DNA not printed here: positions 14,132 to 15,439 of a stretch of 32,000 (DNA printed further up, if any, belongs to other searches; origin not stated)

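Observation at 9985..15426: Divergent rSAM-UbiA-GT-C / GT4-methyltransferase-DUF362 module: candidate undescribed lipid-linked glycan (polyprenyl-phospho-sugar type) pathway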

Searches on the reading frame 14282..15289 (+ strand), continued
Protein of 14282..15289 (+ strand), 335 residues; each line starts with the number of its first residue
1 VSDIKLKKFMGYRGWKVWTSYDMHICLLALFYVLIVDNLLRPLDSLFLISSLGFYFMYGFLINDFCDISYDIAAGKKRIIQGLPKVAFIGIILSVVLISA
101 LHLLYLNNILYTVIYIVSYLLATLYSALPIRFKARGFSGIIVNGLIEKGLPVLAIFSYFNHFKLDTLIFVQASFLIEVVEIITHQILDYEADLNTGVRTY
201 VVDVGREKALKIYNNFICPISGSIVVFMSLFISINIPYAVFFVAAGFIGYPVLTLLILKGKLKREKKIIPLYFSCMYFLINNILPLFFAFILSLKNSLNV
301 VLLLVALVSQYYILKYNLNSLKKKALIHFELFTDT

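Call 69: search_protein_representatives(alignment_id=A1)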
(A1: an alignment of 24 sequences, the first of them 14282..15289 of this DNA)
Query: 24 sequences, 332 profile positions. Proteins with E-value up to 0.001 (for the whole library): 2679; up to 1e-10: 1388; up to 1e-30: 79. The best 150 are listed.
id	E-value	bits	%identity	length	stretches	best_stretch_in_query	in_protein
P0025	1.4e-153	527.3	-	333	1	2-328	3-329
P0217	6.3e-118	410.2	-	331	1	1-329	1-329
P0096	7.9e-109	380.2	-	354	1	2-323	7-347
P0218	7.9e-106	370.4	-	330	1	3-331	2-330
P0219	1.3e-82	294.0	-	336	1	2-320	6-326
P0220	1.1e-80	287.8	-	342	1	3-326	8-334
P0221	5.3e-80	285.5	-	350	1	6-327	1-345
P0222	7.1e-74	265.3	-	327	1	10-311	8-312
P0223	6.7e-71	255.6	-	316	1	20-318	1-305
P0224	2.7e-70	253.6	-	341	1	3-325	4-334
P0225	1.6e-67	244.4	-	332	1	3-319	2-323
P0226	7.6e-67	242.2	-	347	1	3-321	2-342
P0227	2.2e-66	240.7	-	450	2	6-309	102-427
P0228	3.7e-64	233.4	-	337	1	10-320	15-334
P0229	4.8e-64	233.0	-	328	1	3-309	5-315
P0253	1.5e-43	165.7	-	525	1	5-305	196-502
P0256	8.9e-40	153.3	-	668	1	10-325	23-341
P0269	1.0e-35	139.9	-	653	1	3-324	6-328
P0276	6.4e-34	134.0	-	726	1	11-310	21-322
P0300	2.5e-30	122.2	-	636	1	58-320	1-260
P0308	1.3e-29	119.8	-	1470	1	24-324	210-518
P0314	4.5e-29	118.1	-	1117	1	12-305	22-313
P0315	4.9e-29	118.0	-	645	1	6-317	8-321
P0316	7.2e-29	117.4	-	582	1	24-319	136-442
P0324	2.2e-28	115.8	-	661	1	25-315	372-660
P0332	4.6e-28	114.8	-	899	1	24-318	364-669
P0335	6.4e-28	114.3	-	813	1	24-319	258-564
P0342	1.4e-27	113.1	-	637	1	3-304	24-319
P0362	1.4e-26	109.9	-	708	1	11-308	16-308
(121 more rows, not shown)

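Call 70: search_protein_families(library=pfam, proteins=[P0256, P0269, P0276, P0324, P0308, P0314, P0332, P0335, P0253, P0316], max_evalue=0.001)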
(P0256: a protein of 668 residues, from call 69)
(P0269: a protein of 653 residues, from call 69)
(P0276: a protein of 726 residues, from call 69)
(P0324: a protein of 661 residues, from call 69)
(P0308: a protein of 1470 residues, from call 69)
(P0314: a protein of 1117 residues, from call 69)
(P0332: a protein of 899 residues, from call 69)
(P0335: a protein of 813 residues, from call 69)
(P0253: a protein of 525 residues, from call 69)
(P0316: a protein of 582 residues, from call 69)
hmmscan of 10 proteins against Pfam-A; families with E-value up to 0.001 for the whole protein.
P0256 (668 aa): 1 family
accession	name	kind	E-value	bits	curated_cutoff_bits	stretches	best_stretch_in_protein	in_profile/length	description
PF01040.23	UbiA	-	3.3e-16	59.8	34.2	1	52-264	16-226/250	UbiA prenyltransferase family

P0269 (653 aa): 1 family
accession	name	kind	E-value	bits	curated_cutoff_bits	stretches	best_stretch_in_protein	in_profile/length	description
PF01040.23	UbiA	-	2.8e-12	46.9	34.2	1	34-253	9-225/250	UbiA prenyltransferase family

P0276 (726 aa): 3 families
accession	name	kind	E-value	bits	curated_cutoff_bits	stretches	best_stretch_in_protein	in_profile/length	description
PF04055.27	Radical_SAM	-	2.5e-20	73.8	29.5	1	420-549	2-139/166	Radical SAM superfamily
PF01040.23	UbiA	-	5.2e-18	65.7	34.2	1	51-270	18-234/250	UbiA prenyltransferase family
PF13186.11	SPASM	-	1.3e-06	29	21.5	1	653-712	1-67/67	Iron-sulfur cluster-binding domain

P0324 (661 aa): 1 family
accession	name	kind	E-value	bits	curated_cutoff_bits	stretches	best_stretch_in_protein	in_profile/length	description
PF01040.23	UbiA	-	1.1e-17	64.6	34.2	1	377-603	9-234/250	UbiA prenyltransferase family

P0308 (1470 aa): 18 families
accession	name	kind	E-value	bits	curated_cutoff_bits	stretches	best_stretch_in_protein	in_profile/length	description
PF05721.19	PhyH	-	1.3e-30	107.7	22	2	908-1098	2-211/213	Phytanoyl-CoA dioxygenase (PhyH)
PF13414.12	TPR_11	-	1.1e-29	102.3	26.8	3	1375-1415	1-41/42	TPR repeat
PF00515.34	TPR_1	-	2.3e-23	81.4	27.8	3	1403-1435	2-34/34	Tetratricopeptide repeat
PF01040.23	UbiA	-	1.2e-22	80.9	34.2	1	223-447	13-227/250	UbiA prenyltransferase family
PF07719.23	TPR_2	-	2.4e-22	77.6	27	3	1369-1401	2-34/34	Tetratricopeptide repeat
PF13432.12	TPR_16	-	1.8e-20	73.4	32.7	3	1406-1468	1-63/65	Tetratricopeptide repeat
PF13428.12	TPR_14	-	8.7e-16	57.3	23.5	2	1369-1410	2-43/44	Tetratricopeptide repeat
PF13431.12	TPR_17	-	1.4e-15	56.6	24.4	2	1391-1422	2-33/34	Tetratricopeptide repeat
PF14559.12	TPR_19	-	6e-15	55.8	25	3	1378-1422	1-45/68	Tetratricopeptide repeat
PF13181.12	TPR_8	-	1.4e-13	50.3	25.7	1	1403-1435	2-34/34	Tetratricopeptide repeat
PF13176.12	TPR_7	-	9.7e-12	44.4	27.9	1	1406-1434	3-31/36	Tetratricopeptide repeat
PF13424.12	TPR_12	-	2.5e-09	37.6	30.1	1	1370-1431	5-74/77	Tetratricopeptide repeat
PF13174.12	TPR_6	-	2e-08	34.7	26.3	0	1405-1434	3-32/33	Tetratricopeptide repeat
PF23914.1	TPR_CcmH_CycH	-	4.4e-07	30.3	42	0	1354-1428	70-147/158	Cytochrome c-type biogenesis protein H TPR domain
PF13371.12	TPR_9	-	6.9e-06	26.4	35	1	1375-1438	2-65/73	Tetratricopeptide repeat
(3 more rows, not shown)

P0314 (1117 aa): 25 families
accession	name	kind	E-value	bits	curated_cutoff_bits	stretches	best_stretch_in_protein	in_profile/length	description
PF13844.12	Glyco_transf_41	-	2.1e-80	271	25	2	898-1083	356-541/543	Glycosyl transferase family 41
PF13414.12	TPR_11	-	8e-66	217.9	26.8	6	494-535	1-42/42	TPR repeat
PF00515.34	TPR_1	-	1.9e-59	195.7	27.8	6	589-621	1-33/34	Tetratricopeptide repeat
PF07719.23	TPR_2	-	2.4e-52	171.2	27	5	589-621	1-33/34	Tetratricopeptide repeat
PF13181.12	TPR_8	-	6.8e-46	151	25.7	4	589-620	1-32/34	Tetratricopeptide repeat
PF13431.12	TPR_17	-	6.2e-42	138.8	24.4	2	578-610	2-34/34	Tetratricopeptide repeat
PF13432.12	TPR_16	-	2.8e-37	127.2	32.7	5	501-552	11-62/65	Tetratricopeptide repeat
PF13424.12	TPR_12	-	6.5e-37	126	30.1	5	452-517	2-75/77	Tetratricopeptide repeat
PF14559.12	TPR_19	-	6e-31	107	25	7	501-559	5-63/68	Tetratricopeptide repeat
PF13176.12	TPR_7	-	1.3e-27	93.9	27.9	1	591-620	1-30/36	Tetratricopeptide repeat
PF13428.12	TPR_14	-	2.8e-26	89.7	23.5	2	590-631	2-43/44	Tetratricopeptide repeat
PF13374.12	TPR_10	-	4.6e-23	80.9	27.5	1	594-619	7-32/42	Tetratricopeptide repeat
PF01040.23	UbiA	-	1.1e-14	54.8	34.2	1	34-254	4-219/250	UbiA prenyltransferase family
PF24575.1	TPR_Slam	-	1.2e-11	45.4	35.2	0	354-406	50-102/104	Surface lipoprotein assembly modifier, N-terminal TPR repeats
PF13174.12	TPR_6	-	1.7e-09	38.1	26.3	0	591-622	2-33/33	Tetratricopeptide repeat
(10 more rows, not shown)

P0332 (899 aa): 16 families
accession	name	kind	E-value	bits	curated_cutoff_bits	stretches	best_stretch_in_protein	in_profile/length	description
PF13414.12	TPR_11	-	3.3e-23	81.5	26.8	3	812-845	7-40/42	TPR repeat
PF00515.34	TPR_1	-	1.3e-16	60.1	27.8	1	834-865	2-33/34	Tetratricopeptide repeat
PF07719.23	TPR_2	-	7.5e-16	57.3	27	1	834-865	2-33/34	Tetratricopeptide repeat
PF01040.23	UbiA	-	1.3e-14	54.5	34.2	1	373-602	9-229/250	UbiA prenyltransferase family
PF13432.12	TPR_16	-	1.3e-12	48.3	32.7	1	803-865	1-63/65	Tetratricopeptide repeat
PF13431.12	TPR_17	-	1.3e-11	44.3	24.4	1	787-819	1-33/34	Tetratricopeptide repeat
PF14559.12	TPR_19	-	2.5e-11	44.2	25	2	812-869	4-62/68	Tetratricopeptide repeat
PF13181.12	TPR_8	-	3.3e-11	42.8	25.7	1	834-865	2-33/34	Tetratricopeptide repeat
PF13428.12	TPR_14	-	6.1e-11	42.3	23.5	2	834-868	2-36/44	Tetratricopeptide repeat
PF13174.12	TPR_6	-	7e-10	39.3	26.3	0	837-866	4-33/33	Tetratricopeptide repeat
PF13424.12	TPR_12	-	7e-07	29.8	30.1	2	802-862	6-74/77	Tetratricopeptide repeat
PF13243.12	SQHop_cyclase_C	-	3.4e-06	26.7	26.1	0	263-331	248-318/319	Squalene-hopene cyclase C-terminal domain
PF18595.6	Nuf2_DHR10-like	-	0.00016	22.1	28.4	0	669-738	48-117/117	Nuf2, DHR10-like domain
PF24575.1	TPR_Slam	-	0.00022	22.1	35.2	1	785-852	34-100/104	Surface lipoprotein assembly modifier, N-terminal TPR repeats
PF23914.1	TPR_CcmH_CycH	-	0.00069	19.9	42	1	791-895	42-150/158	Cytochrome c-type biogenesis protein H TPR domain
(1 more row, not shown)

P0335 (813 aa): 18 families
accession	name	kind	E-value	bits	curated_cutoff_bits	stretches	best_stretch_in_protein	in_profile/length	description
PF13414.12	TPR_11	-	3.2e-18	65.6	26.8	2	718-758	1-41/42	TPR repeat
PF13431.12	TPR_17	-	2.8e-17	61.9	24.4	2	768-798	2-32/34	Tetratricopeptide repeat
PF07719.23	TPR_2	-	4.3e-17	61.2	27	1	746-778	2-34/34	Tetratricopeptide repeat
PF05721.19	PhyH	-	2.1e-16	61.3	22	1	52-151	107-212/213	Phytanoyl-CoA dioxygenase (PhyH)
PF01040.23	UbiA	-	1.7e-14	54.1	34.2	1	272-493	14-226/250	UbiA prenyltransferase family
PF14559.12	TPR_19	-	6.5e-14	52.5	25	2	722-782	2-62/68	Tetratricopeptide repeat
PF13432.12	TPR_16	-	9.9e-14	51.9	32.7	2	700-744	20-64/65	Tetratricopeptide repeat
PF00515.34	TPR_1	-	1.6e-12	47.1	27.8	1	747-778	3-34/34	Tetratricopeptide repeat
PF13428.12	TPR_14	-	1.1e-11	44.6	23.5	2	713-753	3-43/44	Tetratricopeptide repeat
PF13181.12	TPR_8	-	3.9e-09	36.4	25.7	0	747-778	3-34/34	Tetratricopeptide repeat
PF13176.12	TPR_7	-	2.2e-07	30.8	27.9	0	748-778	2-34/36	Tetratricopeptide repeat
PF13424.12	TPR_12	-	3.1e-07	30.9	30.1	1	748-810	6-76/77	Tetratricopeptide repeat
PF13174.12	TPR_6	-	3.6e-07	30.8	26.3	0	714-743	3-32/33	Tetratricopeptide repeat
PF23914.1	TPR_CcmH_CycH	-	6.1e-06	26.6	42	1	703-808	42-150/158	Cytochrome c-type biogenesis protein H TPR domain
PF24575.1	TPR_Slam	-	1.4e-05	25.9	35.2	1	700-763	37-99/104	Surface lipoprotein assembly modifier, N-terminal TPR repeats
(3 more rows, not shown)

P0253 (525 aa): 1 family
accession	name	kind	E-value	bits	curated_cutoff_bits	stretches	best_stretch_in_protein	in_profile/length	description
PF01040.23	UbiA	-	2.8e-11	43.6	34.2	1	217-452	5-227/250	UbiA prenyltransferase family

P0316 (582 aa): 13 families
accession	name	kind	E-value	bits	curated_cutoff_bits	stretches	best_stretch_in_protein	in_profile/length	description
PF13414.12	TPR_11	-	9.6e-18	64.1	26.8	2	524-557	6-39/42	TPR repeat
PF01040.23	UbiA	-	1.5e-14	54.3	34.2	1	145-373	9-229/250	UbiA prenyltransferase family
PF07719.23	TPR_2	-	6.3e-14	51.3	27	1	513-545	2-34/34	Tetratricopeptide repeat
PF00515.34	TPR_1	-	9.1e-14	51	27.8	2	513-545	2-34/34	Tetratricopeptide repeat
PF13431.12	TPR_17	-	3.7e-11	42.8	24.4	1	534-565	1-32/34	Tetratricopeptide repeat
PF14559.12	TPR_19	-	2e-10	41.3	25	2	502-549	15-62/68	Tetratricopeptide repeat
PF13432.12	TPR_16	-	9.5e-09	36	32.7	1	516-576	1-61/65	Tetratricopeptide repeat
PF13428.12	TPR_14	-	1.3e-07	32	23.5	1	513-554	2-43/44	Tetratricopeptide repeat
PF13181.12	TPR_8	-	4.1e-07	30.1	25.7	0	513-545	2-34/34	Tetratricopeptide repeat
PF13424.12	TPR_12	-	4.5e-06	27.2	30.1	1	514-575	5-74/77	Tetratricopeptide repeat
PF13176.12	TPR_7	-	1.5e-05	25.1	27.9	0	516-545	3-32/36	Tetratricopeptide repeat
PF23914.1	TPR_CcmH_CycH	-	7.7e-05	23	42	1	471-566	7-107/158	Cytochrome c-type biogenesis protein H TPR domain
PF13174.12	TPR_6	-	0.00082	20.3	26.3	0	516-544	4-32/33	Tetratricopeptide repeat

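Call 74: search_protein_families(library=pfam, proteins=[P0342, P0300], max_evalue=1)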
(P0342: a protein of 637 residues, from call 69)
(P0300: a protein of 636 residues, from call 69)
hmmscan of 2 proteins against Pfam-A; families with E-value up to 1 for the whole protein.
P0342 (637 aa): 2 families
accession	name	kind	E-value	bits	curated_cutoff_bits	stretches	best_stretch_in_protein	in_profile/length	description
PF01040.23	UbiA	-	4e-19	69.3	34.2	1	41-274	2-228/250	UbiA prenyltransferase family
PF00432.27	Prenyltrans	-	0.13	12.1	26.5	1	366-467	105-202/304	Prenyltransferase alpha-alpha toroid domain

P0300 (636 aa): 5 families
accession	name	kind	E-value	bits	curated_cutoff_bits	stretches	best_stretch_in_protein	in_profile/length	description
PF04055.27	Radical_SAM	-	1.1e-26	94.4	29.5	1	313-467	1-164/166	Radical SAM superfamily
PF01040.23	UbiA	-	5.9e-12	45.9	34.2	1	2-189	39-225/250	UbiA prenyltransferase family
PF11946.13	DUF3463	-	5.3e-05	23.5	31.3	1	500-622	16-124/134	Domain of unknown function (DUF3463)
PF13353.11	Fer4_12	-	8.9e-05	23.3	22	1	313-412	9-114/137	4Fe-4S single cluster domain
PF13186.11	SPASM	-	0.00029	21.5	21.5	1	552-612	1-66/67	Iron-sulfur cluster-binding domain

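Call 75: list_cluster_members(proteins=[P0276, P0300, P0308, P0314, P0256, P0362, P0315, P0253, P0219, P0222])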
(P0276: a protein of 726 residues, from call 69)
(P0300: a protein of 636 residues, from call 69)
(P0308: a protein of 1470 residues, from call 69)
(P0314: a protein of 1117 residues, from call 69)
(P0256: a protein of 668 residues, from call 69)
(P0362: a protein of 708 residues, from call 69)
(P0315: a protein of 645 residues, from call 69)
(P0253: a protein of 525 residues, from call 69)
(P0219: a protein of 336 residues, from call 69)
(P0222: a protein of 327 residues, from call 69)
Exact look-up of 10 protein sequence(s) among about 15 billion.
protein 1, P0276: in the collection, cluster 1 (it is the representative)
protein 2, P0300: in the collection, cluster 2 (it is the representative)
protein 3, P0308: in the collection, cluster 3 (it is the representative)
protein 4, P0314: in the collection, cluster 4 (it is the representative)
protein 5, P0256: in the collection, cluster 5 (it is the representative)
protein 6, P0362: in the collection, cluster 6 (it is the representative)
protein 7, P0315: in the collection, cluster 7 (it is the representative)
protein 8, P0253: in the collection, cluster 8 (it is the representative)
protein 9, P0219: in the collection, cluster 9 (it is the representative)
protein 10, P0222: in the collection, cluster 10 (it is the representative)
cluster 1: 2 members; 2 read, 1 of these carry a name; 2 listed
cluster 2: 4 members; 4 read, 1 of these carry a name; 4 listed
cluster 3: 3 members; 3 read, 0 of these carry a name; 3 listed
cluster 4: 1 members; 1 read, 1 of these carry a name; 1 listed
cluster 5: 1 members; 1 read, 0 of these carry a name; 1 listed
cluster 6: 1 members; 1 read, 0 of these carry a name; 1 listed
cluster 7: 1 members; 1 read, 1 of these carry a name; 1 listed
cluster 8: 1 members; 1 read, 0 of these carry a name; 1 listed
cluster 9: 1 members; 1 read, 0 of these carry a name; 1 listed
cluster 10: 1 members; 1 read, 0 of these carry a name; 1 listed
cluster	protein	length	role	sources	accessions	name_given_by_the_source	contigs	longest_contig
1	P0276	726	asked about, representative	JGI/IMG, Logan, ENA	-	MoaA/NifB/PqqE/SkfB family radical SAM enzyme/4-hydroxybenzoate polyprenyltransferase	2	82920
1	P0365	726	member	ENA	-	-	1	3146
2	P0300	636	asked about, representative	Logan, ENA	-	-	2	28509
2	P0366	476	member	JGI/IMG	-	MoaA/NifB/PqqE/SkfB family radical SAM enzyme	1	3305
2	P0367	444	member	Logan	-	-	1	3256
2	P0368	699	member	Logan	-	-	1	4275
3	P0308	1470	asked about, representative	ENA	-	-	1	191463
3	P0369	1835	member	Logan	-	-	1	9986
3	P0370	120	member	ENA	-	-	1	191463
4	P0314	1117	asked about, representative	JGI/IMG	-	protein O-GlcNAc transferase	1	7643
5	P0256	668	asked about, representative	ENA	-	-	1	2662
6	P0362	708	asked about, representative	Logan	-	-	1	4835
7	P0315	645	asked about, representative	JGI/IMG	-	4-hydroxybenzoate polyprenyltransferase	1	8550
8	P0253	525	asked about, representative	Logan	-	-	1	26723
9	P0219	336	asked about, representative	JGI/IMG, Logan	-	-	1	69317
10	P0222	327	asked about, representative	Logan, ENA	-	-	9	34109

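Call 77: find_encoding_contigs(protein=P0054, flank=10000, max_places=1)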
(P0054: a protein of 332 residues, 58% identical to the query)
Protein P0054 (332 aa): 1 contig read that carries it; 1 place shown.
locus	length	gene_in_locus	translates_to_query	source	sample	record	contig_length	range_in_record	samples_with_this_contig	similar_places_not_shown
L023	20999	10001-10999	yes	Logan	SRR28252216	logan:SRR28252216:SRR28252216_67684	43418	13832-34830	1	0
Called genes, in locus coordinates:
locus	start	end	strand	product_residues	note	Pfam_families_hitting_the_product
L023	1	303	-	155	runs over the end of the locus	PF03692:CxxCxxCC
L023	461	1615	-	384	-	-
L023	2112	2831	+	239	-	PF00535:Glycos_transf_2, PF10111:Glyco_tranf_2_2 (faint), PF13641:Glyco_tranf_2_3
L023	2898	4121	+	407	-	PF00535:Glycos_transf_2, PF13641:Glyco_tranf_2_3, PF13632:Glyco_trans_2_3 (faint)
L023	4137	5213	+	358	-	PF04055:Radical_SAM, PF13186:SPASM (weak)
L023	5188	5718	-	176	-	PF04307:YdjM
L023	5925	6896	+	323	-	PF01073:3Beta_HSD, PF01370:Epimerase, PF02719:Polysacc_synt_2, PF04321:RmlD_sub_bind, PF05368:NmrA, PF13460:NAD_binding_10, PF16363:GDP_Man_Dehyd, PF07993:NAD_binding_4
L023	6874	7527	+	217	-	-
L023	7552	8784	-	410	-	PF13477:Glyco_trans_4_2 (weak), PF13439:Glyco_transf_4, PF13579:Glyco_trans_4_4, PF20706:GT4-conflict, PF00534:Glycos_transf_1, PF13692:Glyco_trans_1_4, PF13524:Glyco_trans_1_2 (faint)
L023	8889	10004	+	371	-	PF04055:Radical_SAM, PF13353:Fer4_12 (weak), PF13186:SPASM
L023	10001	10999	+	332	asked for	PF01040:UbiA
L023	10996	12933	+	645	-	PF13231:PMT_2, PF02366:PMT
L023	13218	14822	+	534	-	-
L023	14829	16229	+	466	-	PF00884:Sulfatase, PF01663:Phosphodiest (faint), PF01676:Metalloenzyme (weak), PF16347:SGSH_C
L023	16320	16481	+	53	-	-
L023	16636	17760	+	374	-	PF01266:DAO, PF01494:FAD_binding_3, PF01946:Thi4 (weak), PF05834:Lycopene_cycl (faint), PF07992:Pyr_redox_2 (faint), PF12831:FAD_oxidored (weak), PF13450:NAD_binding_8 (weak), PF22578:GGR_cat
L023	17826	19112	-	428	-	PF00070:Pyr_redox (faint), PF01266:DAO, PF01593:Amino_oxidase, PF01946:Thi4 (weak), PF03486:HI0933_like (faint), PF07992:Pyr_redox_2 (faint), PF12831:FAD_oxidored, PF13450:NAD_binding_8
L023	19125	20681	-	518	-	PF01943:Polysacc_synt, PF13440:Polysacc_synt_3, PF01554:MatE (weak)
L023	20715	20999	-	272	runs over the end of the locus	-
